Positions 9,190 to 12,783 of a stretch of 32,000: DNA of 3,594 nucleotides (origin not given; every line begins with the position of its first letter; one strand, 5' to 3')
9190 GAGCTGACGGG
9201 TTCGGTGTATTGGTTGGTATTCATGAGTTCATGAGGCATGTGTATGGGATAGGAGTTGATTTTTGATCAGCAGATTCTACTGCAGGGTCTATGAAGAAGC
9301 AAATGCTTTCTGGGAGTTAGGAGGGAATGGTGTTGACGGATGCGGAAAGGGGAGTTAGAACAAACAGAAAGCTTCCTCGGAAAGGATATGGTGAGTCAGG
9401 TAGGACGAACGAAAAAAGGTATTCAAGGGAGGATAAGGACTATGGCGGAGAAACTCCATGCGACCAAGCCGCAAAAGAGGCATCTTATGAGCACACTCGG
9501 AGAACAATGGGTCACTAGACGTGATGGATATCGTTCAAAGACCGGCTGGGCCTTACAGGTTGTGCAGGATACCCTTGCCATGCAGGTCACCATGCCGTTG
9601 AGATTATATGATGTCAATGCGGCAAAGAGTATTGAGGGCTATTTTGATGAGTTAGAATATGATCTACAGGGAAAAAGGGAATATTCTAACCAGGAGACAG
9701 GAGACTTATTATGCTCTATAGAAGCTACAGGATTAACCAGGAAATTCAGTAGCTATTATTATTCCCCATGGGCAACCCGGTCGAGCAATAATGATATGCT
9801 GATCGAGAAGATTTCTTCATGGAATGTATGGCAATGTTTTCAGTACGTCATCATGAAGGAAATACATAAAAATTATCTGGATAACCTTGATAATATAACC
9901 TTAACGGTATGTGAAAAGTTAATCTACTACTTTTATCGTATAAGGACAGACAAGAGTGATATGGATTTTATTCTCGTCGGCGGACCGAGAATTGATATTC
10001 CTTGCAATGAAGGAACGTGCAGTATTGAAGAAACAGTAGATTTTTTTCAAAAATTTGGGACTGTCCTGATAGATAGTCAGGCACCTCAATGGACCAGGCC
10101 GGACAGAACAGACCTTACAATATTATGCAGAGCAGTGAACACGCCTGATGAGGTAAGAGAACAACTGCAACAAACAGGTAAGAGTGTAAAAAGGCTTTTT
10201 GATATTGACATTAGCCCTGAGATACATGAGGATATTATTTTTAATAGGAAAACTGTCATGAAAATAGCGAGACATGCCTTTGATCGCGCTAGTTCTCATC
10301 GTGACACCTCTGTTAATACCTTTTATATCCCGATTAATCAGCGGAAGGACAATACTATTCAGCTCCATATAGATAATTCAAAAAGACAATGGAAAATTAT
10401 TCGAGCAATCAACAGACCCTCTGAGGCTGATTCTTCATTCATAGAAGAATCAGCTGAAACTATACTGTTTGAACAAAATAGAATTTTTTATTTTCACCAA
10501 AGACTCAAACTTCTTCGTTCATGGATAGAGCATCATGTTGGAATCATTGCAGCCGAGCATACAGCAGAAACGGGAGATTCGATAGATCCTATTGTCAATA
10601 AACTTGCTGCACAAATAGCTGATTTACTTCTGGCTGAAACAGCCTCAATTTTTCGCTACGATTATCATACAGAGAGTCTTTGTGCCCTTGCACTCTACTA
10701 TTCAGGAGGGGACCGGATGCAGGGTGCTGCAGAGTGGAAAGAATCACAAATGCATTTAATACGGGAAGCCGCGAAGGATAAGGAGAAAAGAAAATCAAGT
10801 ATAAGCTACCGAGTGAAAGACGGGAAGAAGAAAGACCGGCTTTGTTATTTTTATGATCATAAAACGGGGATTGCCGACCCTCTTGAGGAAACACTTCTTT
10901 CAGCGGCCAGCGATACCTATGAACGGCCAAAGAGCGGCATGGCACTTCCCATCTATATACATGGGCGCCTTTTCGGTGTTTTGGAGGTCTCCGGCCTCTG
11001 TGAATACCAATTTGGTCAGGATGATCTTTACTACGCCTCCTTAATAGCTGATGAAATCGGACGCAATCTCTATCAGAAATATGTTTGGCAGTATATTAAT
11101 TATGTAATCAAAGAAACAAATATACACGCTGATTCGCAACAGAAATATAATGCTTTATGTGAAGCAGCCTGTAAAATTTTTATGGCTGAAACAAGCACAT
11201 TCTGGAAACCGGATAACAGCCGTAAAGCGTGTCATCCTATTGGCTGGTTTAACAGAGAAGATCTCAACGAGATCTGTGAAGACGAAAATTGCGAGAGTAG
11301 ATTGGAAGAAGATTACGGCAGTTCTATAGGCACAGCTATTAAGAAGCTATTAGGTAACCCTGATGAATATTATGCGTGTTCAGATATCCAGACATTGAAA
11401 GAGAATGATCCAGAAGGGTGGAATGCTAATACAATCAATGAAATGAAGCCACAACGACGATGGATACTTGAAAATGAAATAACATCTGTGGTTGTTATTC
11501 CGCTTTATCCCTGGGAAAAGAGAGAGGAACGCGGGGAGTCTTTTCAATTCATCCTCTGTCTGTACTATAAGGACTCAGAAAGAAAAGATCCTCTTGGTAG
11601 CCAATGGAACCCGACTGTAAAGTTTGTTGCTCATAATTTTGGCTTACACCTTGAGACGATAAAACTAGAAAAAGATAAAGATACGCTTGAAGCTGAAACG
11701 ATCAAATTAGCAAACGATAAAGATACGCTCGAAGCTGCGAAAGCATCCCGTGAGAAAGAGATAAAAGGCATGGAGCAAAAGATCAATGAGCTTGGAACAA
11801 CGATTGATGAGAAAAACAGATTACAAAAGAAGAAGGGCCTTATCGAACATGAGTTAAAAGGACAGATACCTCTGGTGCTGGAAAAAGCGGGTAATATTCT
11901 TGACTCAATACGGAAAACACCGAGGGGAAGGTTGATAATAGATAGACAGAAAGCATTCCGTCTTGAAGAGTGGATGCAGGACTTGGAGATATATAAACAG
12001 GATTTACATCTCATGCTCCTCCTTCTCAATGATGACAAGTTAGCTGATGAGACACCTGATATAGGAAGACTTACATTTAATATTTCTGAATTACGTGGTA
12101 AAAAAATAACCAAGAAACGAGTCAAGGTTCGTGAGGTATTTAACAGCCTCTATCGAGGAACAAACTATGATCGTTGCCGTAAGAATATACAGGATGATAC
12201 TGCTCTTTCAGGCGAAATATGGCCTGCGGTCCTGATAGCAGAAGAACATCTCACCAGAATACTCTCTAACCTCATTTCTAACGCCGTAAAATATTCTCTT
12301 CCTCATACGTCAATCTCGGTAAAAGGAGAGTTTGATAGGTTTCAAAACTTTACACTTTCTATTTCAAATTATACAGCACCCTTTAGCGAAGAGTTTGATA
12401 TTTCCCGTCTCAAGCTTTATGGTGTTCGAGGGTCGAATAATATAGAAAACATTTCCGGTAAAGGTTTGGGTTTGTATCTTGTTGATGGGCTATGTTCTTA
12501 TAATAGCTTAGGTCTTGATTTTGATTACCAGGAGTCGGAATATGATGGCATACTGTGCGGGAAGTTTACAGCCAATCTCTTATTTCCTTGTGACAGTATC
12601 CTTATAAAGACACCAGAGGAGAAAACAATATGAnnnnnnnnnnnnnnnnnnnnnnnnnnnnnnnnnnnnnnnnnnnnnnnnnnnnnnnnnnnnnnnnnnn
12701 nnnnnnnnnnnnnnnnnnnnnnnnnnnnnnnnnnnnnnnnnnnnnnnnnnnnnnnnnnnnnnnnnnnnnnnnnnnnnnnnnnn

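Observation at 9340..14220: AT-rich four-gene operon (GAF-GAF histidine-kinase-like protein, orphan receiver, 2-TM protein, coiled-coil protein) with no recognisable output: candidate undescribed signalling or defence module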

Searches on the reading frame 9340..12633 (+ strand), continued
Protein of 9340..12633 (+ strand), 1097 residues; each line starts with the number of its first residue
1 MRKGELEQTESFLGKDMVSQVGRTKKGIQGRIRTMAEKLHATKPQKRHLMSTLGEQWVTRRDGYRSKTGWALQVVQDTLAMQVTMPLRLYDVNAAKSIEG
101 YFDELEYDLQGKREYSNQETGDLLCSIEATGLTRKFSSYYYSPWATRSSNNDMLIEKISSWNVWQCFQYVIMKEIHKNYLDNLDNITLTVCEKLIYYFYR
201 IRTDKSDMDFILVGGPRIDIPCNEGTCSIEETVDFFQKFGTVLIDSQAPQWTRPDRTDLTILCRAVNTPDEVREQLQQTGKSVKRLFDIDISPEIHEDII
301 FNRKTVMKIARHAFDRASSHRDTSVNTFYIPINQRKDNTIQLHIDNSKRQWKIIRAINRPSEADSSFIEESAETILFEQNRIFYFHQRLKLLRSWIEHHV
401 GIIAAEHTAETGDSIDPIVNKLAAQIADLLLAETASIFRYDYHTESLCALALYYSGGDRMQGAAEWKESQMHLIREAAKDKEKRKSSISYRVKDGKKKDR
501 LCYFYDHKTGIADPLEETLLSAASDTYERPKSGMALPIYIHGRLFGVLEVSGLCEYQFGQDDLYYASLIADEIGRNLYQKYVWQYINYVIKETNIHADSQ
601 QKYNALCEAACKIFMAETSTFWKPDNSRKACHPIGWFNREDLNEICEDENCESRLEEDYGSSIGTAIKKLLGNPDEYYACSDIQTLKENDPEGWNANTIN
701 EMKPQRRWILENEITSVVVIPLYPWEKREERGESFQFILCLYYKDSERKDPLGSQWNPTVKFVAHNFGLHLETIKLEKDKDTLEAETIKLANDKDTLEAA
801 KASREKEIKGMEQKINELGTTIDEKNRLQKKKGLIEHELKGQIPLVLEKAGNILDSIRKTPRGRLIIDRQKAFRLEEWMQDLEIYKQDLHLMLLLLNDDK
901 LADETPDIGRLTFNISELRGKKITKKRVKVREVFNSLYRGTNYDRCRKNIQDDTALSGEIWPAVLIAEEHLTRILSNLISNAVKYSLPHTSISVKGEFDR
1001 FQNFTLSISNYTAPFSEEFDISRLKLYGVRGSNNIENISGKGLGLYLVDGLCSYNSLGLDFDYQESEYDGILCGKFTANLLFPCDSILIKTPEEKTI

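Call 97: find_encoding_contigs(protein=P0074, flank=10000, max_places=1)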
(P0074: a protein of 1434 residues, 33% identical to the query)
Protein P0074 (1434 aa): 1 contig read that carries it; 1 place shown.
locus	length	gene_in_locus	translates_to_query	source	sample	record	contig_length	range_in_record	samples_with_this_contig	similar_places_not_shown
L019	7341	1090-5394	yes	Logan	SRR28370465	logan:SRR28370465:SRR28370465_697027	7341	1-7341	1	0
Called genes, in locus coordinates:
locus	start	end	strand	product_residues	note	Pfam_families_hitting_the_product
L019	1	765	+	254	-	?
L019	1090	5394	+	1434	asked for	PF01590:GAF (faint), PF13289:SIR2_2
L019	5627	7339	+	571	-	?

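Call 99: search_protein_families(library=pfam, proteins=[L015:7173-8276:+, L017:13564-14931:+, L014:13632-14549:+, L019:5627-7339:+, L019:1-765:+, L016:11316-13235:-, L014:9490-9969:+, L014:18693-19406:+], max_evalue=0.05)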
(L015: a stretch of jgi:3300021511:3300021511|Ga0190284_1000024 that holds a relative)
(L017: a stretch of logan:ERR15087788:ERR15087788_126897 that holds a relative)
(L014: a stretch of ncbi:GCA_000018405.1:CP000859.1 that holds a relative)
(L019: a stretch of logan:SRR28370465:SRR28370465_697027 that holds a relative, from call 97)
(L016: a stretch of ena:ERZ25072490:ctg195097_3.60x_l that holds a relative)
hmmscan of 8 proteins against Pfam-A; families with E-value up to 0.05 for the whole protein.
L015:7173-8276:+ (367 aa): 0 families

L017:13564-14931:+ (455 aa): 4 families
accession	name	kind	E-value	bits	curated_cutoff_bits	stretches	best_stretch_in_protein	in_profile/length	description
PF17078.10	SHE3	-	0.028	14.6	30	1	177-262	123-204/228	SWI5-dependent HO expression protein 3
PF23933.1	DUF7269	-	0.029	14.8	29.1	0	157-251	26-118/162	Family of unknown function (DUF7269)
PF07889.17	DUF1664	-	0.039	14.4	34.6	0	194-254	37-97/124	Protein of unknown function (DUF1664)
PF04513.17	Baculo_PEP_C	-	0.042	14.4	38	0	180-228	38-90/140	Baculovirus polyhedron envelope protein, PEP, C terminus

L014:13632-14549:+ (305 aa): 2 families
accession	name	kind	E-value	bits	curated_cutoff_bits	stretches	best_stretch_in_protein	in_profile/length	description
PF04610.19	TrbL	-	0.0085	16.3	25.9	1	4-103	24-121/215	TrbL/VirB6 plasmid conjugal transfer protein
PF19762.4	DUF6249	-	0.027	14.8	33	0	89-146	3-52/104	Domain of unknown function (DUF6249)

L019:5627-7339:+ (571 aa): 2 families
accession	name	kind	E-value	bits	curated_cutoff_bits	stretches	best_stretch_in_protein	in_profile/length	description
PF22590.2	Cas3-like_C_2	-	7.4e-22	78.1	27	1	265-379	5-105/106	CRISPR-associated nuclease/helicase Cas3, C-terminal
PF00270.35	DEAD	-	5.4e-15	56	26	1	31-200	18-162/167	DEAD/DEAH box helicase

L019:1-765:+ (254 aa): 1 family
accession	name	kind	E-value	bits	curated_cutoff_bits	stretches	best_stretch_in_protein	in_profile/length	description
PF00128.31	Alpha-amylase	-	1.2e-09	38.4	22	1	41-162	301-443/446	Alpha amylase, catalytic domain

L016:11316-13235:- (639 aa): 1 family
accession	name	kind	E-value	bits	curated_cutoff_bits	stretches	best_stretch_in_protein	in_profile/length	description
PF23707.1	P116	-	0.029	12.6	27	1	504-558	418-472/1041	P116-like protein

L014:9490-9969:+ (159 aa): 0 families

L014:18693-19406:+ (237 aa): 0 families

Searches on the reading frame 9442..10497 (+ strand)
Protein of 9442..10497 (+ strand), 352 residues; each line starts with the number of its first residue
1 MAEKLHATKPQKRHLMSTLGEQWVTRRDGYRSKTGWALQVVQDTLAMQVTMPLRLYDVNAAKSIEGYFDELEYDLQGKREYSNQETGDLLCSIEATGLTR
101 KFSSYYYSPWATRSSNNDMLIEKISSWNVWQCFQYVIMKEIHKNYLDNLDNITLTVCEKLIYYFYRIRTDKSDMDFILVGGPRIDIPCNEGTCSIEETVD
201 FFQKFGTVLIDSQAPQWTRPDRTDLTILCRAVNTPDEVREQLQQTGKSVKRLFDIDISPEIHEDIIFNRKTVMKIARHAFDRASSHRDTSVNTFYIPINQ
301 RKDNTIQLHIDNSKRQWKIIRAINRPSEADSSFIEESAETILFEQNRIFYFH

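Call 73: predict_structure(alignment_id=A7)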
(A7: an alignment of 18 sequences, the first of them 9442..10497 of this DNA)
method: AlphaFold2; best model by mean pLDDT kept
length: 352 residues; sequences in the alignment: 18
mean_pLDDT: 76.0   pTM: 0.79
mean pLDDT of the five models: 76.0, 75.8, 73.5, 72.8, 72.7
residues with pLDDT >= 90: 50; 70-90: 206; 50-70: 57; < 50: 39
segments of 3 or more residues with pLDDT < 50: 1-12, 328-352
pLDDT, mean of each block of 10 residues (from residue 1): 41 66 67 77 89 91 83 79 87 85 81 82 81 88 85 86 91 90 75 71 76 58 55 78 93 89 79 88 66 78 80 85 60 45 42 31
secondary structure, 60 per line:
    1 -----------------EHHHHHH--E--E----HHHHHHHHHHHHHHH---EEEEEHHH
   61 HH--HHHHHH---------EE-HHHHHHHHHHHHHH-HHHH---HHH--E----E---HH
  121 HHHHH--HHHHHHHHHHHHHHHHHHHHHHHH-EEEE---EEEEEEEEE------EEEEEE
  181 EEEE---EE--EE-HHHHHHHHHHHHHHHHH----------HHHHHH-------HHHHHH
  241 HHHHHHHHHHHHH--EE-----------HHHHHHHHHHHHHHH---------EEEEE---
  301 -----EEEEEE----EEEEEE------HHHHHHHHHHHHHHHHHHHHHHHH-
elements in order: H19-24 H35-49 E53-57 H58-62 H65-70 H83-96 H98-101 H119-125 H128-151 E153-156 E160-168 E175-184 H195-211 H222-227 H235-253 H269-283 E293-297 E306-311 E316-321 H328-351

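Call 77: fold_search(model_id=the predicted structure, library=pdb)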
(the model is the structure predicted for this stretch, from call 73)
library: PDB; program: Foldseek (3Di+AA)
matches with E <= 10: 188; with E <= 0.001: 0
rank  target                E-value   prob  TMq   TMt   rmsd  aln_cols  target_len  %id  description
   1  5hzk_D                2.4e-01  0.05  0.13  0.10  30.6       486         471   11  Crystal structure of photoinhibitable Intersectin1 containing wildtype LOV2 domain in complex with Cdc42 (released 2016-12-21)
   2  5hzj_A                4.3e-01  0.04  0.14  0.11  26.2       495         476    9  Crystal structure of photoinhibitable Intersectin1 containing wildtype LOV2 domain (released 2016-12-21)
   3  5hzi_A                4.7e-01  0.03  0.12  0.10  26.1       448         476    8  Crystal structure of photoinhibitable Intersectin1 containing C450M mutant LOV2 domain (released 2016-12-21)
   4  8x38                  5.3e-01  0.06  0.10  0.08  17.5       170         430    8  Crystal Structure of Decarboxylative Vanillate 1-Hydroxylase from Phanerochaete chrysosporium (released 2024-01-24)
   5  9hlz_LL               5.8e-01  0.04  0.12  0.16  22.8       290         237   10  Translational activators Aep1, Aep2 and Atp25 in complex with mRNA and the yeast mitochondrial ribosome (released 2025-12-17)
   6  8ejv_A                1.0e+00  0.10  0.18  0.23  15.8       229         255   10  The crystal structure of Pseudomonas putida PcaR in complex with succinate (released 2024-03-20)
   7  5tjj_B                1.2e+00  0.08  0.16  0.21  15.5       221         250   12  Crystal structure of IcIR transcriptional regulator from Alicyclobacillus acidocaldarius (released 2016-10-26)
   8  9lrq_A                1.2e+00  0.03  0.11  0.10  16.6       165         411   13  Indole monooxygenase from Acinetobacter baumannii (released 2025-12-10)
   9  7qla_A                1.3e+00  0.04  0.12  0.11  15.6       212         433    8  Structure of the Rab GEF complex Mon1-Ccz1 (released 2022-02-09)
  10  8eju_B                1.4e+00  0.08  0.17  0.22  15.7       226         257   10  The crystal structure of Pseudomonas putida PcaR (released 2024-03-20)
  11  8eju_A                1.4e+00  0.08  0.16  0.21  15.9       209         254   12  The crystal structure of Pseudomonas putida PcaR (released 2024-03-20)
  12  6mn8                  1.4e+00  0.02  0.09  0.09  23.1       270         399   10  Crystal Structure of Prolyl-tRNA Synthetase from Onchocerca volvulus with bound Halofuginone and nucleotide (released 2018-10-17)
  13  6uyh_A                1.4e+00  0.02  0.13  0.11  23.1       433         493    8  Crystal structure of prolyl-tRNA synthetase from Naegleria fowleri in complex with halofuginone and AMPPNP (released 2019-11-27)
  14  9lrq_D                1.7e+00  0.03  0.10  0.09  16.1       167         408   11  Indole monooxygenase from Acinetobacter baumannii (released 2025-12-10)
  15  3v3o_A                1.7e+00  0.02  0.08  0.08  15.9       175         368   10  Crystal structure of TetX2 T280A: an adaptive mutant in complex with tigecycline (released 2013-01-30)
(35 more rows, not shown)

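Call 105: fold_search(model_id=the predicted structure, library=viral)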
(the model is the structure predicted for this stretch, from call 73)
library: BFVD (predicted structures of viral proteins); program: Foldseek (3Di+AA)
matches with E <= 10: 318; with E <= 0.001: 0
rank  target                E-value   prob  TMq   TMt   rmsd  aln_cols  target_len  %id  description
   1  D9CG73                3.4e-01  0.04  0.12  0.14  27.0       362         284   11  (no name in the UniProt tables at hand)
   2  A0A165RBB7            4.2e-01  0.04  0.13  0.13  21.4       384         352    9  Protein P (Fragment) [Bat Hepatitis B virus]
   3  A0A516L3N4            4.9e-01  0.08  0.11  0.15  21.5       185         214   16  (no name in the UniProt tables at hand)
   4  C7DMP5                6.0e-01  0.03  0.13  0.11  20.2       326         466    9  Protein P (Fragment) [Hepatitis B virus]
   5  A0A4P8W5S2            6.3e-01  0.04  0.12  0.09  19.5       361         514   11  (no name in the UniProt tables at hand)
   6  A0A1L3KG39            6.7e-01  0.03  0.12  0.10  25.1       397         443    9  (no name in the UniProt tables at hand)
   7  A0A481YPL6            7.0e-01  0.11  0.14  0.14  16.8       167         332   11  3'-5' exonuclease [Pithovirus LCDPAC01]
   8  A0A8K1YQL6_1          7.0e-01  0.04  0.11  0.04  22.7       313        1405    9  Genome polyprotein [Xiangshan flavi-like virus 2]
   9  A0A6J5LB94            7.4e-01  0.03  0.10  0.13  20.1       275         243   10  Uncharacterized protein [uncultured Caudovirales phage]
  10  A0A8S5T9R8            7.4e-01  0.02  0.10  0.07  46.7       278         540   11  Hyaluronidase [Siphoviridae sp. ct0Wl9]
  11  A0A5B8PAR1            8.2e-01  0.04  0.10  0.04  20.6       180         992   12  Alphavirus-like MT domain-containing protein [Megastigmus ssRNA virus]
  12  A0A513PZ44            9.1e-01  0.04  0.11  0.14  17.3       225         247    8  Initiator protein NS1 (Fragment) [Porcine bocavirus 1]
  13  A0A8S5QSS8            1.0e+00  0.09  0.10  0.10  12.3       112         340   13  DNA polymerase B [Podoviridae sp. ctRnx2]
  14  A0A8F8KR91            1.4e+00  0.02  0.08  0.09  20.3       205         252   12  Uncharacterized protein [Clandestinovirus]
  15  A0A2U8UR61            1.4e+00  0.02  0.08  0.09  23.4       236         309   11  (no name in the UniProt tables at hand)
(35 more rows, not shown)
